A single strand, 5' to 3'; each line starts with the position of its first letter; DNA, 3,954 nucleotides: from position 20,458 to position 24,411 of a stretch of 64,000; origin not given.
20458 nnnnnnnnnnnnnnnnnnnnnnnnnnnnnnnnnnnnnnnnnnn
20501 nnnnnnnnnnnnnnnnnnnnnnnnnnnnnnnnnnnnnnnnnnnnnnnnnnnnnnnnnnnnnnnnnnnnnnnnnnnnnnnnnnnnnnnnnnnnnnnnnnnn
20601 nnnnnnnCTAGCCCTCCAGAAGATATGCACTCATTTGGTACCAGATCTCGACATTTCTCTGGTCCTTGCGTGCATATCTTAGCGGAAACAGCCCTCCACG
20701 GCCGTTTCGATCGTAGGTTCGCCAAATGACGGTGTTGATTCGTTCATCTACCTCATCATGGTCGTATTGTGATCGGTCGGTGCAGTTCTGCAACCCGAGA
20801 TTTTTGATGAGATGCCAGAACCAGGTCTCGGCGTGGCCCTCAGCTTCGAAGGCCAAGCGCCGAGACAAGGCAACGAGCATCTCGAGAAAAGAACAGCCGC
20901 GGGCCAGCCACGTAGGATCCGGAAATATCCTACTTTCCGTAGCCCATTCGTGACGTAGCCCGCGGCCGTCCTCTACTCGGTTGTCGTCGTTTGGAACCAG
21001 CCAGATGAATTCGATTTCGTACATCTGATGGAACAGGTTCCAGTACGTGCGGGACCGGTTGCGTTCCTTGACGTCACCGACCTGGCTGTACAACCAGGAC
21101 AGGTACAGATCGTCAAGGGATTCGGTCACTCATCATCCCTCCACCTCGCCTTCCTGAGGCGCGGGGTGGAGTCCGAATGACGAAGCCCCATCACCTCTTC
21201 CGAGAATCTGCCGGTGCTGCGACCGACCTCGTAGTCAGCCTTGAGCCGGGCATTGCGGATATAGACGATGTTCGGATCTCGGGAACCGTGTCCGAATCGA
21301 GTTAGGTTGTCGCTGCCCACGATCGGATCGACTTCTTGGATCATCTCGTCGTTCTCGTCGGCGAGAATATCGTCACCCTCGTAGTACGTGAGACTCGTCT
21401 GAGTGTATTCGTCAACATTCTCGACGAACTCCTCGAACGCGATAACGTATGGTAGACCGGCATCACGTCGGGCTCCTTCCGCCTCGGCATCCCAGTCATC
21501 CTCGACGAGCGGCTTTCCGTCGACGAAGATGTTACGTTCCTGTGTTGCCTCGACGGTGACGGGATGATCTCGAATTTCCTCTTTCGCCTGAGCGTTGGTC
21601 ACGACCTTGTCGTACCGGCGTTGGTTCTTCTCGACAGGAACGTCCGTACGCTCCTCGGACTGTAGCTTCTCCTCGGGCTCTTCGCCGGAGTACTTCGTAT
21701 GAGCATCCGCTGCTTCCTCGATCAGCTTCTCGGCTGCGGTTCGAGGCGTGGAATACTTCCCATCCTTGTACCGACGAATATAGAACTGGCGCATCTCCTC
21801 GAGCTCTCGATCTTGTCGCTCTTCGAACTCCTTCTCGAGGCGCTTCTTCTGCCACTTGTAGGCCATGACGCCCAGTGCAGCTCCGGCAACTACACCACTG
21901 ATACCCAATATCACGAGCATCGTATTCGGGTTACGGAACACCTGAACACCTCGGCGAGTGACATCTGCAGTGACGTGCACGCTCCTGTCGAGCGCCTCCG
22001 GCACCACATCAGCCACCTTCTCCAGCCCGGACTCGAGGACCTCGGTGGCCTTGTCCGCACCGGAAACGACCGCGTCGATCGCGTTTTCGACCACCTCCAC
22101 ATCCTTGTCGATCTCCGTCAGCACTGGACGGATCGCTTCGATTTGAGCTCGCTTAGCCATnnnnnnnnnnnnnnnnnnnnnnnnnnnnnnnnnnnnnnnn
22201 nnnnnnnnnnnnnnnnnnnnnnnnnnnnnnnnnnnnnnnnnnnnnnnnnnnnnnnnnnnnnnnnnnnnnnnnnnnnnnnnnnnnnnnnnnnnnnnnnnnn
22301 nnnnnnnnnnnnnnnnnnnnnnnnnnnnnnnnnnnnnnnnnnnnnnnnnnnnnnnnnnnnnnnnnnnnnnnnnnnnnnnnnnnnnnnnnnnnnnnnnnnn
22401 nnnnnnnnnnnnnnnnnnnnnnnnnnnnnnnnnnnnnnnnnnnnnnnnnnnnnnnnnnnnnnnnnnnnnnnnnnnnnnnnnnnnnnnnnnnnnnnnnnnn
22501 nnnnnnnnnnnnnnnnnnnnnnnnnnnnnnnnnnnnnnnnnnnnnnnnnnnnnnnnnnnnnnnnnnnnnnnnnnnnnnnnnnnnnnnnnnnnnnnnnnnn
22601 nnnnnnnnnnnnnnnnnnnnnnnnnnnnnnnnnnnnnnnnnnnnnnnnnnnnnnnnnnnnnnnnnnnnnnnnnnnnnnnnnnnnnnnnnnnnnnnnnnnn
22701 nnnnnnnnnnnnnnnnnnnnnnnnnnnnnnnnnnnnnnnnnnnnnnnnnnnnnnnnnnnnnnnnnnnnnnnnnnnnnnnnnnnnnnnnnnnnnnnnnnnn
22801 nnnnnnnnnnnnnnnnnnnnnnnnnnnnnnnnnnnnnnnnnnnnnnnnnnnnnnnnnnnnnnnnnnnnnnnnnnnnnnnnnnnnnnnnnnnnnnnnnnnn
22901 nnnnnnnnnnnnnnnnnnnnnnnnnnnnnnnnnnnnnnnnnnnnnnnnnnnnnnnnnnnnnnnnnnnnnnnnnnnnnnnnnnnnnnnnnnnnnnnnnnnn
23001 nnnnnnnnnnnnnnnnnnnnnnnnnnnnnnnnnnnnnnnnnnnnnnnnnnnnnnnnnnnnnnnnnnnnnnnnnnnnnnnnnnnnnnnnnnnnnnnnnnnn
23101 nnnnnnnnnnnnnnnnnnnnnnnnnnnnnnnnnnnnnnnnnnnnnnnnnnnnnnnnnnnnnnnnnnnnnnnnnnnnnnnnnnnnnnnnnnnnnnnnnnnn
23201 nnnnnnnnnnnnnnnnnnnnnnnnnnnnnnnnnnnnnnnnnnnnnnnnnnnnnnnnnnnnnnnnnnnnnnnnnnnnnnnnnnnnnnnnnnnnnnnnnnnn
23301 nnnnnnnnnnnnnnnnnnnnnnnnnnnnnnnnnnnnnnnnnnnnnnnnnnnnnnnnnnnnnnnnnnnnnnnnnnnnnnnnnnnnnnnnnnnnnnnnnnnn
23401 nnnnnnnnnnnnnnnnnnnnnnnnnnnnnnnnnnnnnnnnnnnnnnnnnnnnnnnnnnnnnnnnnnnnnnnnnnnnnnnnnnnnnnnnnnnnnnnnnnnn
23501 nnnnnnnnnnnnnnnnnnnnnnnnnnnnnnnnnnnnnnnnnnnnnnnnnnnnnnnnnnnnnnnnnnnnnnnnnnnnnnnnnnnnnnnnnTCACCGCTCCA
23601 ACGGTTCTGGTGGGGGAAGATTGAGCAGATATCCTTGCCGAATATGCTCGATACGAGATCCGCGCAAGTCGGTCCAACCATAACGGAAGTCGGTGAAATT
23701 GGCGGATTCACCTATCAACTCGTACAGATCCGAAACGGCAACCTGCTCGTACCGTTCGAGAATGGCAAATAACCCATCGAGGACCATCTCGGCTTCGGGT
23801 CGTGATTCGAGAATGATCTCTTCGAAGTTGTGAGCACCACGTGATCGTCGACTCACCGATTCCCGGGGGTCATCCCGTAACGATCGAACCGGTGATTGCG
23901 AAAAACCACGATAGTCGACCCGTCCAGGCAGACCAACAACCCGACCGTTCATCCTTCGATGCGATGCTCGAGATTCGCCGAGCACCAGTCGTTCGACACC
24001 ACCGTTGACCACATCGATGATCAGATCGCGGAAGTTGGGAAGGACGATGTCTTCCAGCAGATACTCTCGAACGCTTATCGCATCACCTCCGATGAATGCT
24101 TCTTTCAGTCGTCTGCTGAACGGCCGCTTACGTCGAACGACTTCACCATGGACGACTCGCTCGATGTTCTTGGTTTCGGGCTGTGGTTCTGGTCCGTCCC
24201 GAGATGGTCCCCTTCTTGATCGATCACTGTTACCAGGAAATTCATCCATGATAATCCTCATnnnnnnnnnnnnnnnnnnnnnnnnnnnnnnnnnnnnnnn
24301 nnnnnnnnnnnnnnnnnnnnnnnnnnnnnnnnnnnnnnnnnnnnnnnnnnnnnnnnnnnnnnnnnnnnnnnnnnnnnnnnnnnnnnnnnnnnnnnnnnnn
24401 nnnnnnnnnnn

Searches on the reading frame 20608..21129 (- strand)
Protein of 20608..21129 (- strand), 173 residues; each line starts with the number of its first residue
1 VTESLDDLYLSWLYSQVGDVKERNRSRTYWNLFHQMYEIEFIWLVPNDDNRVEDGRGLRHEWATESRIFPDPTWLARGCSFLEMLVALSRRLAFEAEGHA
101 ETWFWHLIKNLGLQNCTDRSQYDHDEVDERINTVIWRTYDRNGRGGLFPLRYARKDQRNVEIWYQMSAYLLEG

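Call 34: search_protein_families(library=phrogs, proteins=[window:20608-21129:-], max_evalue=0.001)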
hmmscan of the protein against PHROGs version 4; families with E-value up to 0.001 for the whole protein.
window:20608-21129:- (173 aa): 1 family
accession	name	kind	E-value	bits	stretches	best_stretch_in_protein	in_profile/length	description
phrog_4678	-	unknown function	2.8e-66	223.8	1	2-172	3-176/181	-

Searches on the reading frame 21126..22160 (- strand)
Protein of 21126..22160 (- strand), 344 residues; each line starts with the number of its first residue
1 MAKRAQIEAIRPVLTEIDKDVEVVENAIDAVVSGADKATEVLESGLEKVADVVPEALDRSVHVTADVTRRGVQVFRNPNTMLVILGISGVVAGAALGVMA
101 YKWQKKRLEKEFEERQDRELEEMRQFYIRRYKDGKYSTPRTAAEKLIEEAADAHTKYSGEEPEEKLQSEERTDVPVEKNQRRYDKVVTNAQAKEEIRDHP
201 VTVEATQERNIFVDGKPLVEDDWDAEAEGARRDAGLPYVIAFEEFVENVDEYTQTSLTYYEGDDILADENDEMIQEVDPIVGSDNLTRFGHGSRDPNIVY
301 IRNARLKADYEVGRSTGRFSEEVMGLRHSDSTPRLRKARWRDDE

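Call 34: search_protein_families(library=phrogs, proteins=[window:21126-22160:-], max_evalue=0.001)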
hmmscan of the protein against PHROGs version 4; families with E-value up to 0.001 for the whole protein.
window:21126-22160:- (344 aa): 1 family
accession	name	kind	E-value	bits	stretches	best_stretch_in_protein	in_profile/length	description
phrog_4695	-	unknown function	1.1e-44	154.2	1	90-330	11-231/233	-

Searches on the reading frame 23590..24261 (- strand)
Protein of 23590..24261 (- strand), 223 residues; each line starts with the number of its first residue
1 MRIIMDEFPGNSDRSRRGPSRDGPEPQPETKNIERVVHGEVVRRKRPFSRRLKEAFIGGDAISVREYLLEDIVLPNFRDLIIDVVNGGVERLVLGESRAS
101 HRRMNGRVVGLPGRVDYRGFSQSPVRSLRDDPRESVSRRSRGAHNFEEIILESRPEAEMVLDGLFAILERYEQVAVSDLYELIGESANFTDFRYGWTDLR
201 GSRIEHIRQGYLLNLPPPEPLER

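Call 34: search_protein_families(library=phrogs, proteins=[window:23590-24261:-], max_evalue=0.001)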
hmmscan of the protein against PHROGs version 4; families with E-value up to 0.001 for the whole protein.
window:23590-24261:- (223 aa): 1 family
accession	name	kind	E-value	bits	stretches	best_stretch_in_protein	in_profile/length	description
phrog_4079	-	unknown function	1.8e-57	196.2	1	5-221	1-213/214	-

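Call 67: search_protein_families(library=pfam, proteins=[window:23590-24261:-], max_evalue=0.01)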
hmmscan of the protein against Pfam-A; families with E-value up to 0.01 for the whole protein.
window:23590-24261:- (223 aa): 0 families
